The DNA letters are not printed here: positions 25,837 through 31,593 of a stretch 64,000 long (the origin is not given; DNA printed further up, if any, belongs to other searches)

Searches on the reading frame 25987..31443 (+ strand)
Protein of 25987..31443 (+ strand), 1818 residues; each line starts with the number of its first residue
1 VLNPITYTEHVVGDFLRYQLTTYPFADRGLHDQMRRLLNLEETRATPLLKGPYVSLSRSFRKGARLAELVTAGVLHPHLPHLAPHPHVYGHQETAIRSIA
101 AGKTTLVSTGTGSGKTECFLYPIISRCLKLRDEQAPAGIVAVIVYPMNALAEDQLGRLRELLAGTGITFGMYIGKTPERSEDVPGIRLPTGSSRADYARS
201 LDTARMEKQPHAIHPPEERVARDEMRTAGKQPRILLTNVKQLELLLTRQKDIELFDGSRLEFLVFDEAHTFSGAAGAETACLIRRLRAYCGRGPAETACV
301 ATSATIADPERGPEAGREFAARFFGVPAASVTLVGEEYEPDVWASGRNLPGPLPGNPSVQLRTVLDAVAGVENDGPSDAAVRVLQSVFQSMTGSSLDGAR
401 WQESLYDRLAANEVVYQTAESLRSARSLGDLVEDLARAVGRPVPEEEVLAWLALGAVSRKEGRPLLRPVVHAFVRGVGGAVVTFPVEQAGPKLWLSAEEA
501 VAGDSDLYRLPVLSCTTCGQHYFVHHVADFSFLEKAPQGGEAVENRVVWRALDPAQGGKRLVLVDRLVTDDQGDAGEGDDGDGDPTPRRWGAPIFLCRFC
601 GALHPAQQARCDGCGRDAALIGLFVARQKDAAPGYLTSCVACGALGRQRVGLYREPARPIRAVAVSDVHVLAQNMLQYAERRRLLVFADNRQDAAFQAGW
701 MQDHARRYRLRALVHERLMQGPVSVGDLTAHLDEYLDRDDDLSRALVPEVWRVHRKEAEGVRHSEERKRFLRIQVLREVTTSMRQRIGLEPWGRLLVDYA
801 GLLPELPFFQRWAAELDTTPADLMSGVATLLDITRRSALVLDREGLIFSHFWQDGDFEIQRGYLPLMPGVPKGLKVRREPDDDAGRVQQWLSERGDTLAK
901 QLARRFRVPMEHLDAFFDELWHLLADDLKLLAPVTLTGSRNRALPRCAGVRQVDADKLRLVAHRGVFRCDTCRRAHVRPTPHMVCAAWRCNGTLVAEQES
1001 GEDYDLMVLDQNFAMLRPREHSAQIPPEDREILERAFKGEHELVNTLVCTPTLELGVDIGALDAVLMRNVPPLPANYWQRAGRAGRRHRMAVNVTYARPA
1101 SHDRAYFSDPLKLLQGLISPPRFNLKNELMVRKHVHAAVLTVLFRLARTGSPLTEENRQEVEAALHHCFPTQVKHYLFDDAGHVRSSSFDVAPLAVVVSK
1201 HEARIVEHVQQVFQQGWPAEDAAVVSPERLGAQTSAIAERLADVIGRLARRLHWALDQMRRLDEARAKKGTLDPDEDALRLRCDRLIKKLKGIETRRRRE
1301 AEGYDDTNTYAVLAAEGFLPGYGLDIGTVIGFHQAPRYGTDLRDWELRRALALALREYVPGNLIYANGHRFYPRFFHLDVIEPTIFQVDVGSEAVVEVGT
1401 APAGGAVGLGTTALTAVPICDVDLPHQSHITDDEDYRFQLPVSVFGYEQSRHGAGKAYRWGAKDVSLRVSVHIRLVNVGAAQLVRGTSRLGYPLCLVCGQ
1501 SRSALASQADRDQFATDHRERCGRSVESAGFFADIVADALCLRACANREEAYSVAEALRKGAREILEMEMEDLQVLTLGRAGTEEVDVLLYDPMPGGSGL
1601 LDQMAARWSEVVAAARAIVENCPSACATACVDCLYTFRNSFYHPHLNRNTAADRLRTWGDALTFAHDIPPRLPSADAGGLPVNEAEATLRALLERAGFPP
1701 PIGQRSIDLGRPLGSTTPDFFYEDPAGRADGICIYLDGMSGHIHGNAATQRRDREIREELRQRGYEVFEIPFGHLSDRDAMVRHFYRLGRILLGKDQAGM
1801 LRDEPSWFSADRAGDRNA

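Call 74: search_protein_families(library=padloc, proteins=[window:25987-31443:+], max_evalue=0.00001)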
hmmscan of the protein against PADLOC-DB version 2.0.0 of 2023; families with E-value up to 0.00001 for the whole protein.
window:25987-31443:+ (1818 aa): 19 families
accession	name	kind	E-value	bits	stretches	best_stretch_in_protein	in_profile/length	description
PDLC00037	DruE3|DruE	-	3.7e-115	384.3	3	25-479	27-438/2055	SNF2 family N-terminal domain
PDLC00013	DruE1|DruE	-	1.2e-105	353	4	1041-1371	1080-1360/1776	SNF2 family N-terminal domain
PDLC00035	DruE3|DruE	-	1.2e-79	266.4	2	87-479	102-442/1460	SNF2 family N-terminal domain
PDLC00015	DruE2|DruE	-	2.6e-76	255.5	4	951-1155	1062-1283/1887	SNF2 family N-terminal domain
PDLC00036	DruE3|DruE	-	1.2e-75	252.7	3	87-334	92-313/2023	SNF2 family N-terminal domain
PDLC00014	DruE2|DruE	-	7.7e-70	233.8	4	949-1154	1090-1307/1928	SNF2 family N-terminal domain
PDLC00051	DruE4|DruE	-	5.6e-69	231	4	935-1149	1003-1231/1829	SNF2 family N-terminal domain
PDLC03960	SngC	-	2.1e-30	104.1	2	91-311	28-200/720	-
PDLC02503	BrxHI|BrxHII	-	3.4e-26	89.8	2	1025-1096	282-351/698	BrxHI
PDLC02896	DpdJ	-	2.3e-24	83.2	1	99-335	171-434/1487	DpdJ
PDLC02569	DrmA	-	4e-15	52.7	1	1028-1115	815-900/1095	DrmA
PDLC02893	DpdJ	-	3.7e-13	46.3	1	216-347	333-456/876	DpdJ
PDLC02501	BrxHI|BrxHII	-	4.9e-12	42.8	1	1023-1096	280-351/925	BrxHI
PDLC02898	DpdJ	-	2.4e-11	41.1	1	211-336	328-446/506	DpdJ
PDLC03928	PsyrT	-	5.9e-11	39.4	0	1019-1094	269-342/689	-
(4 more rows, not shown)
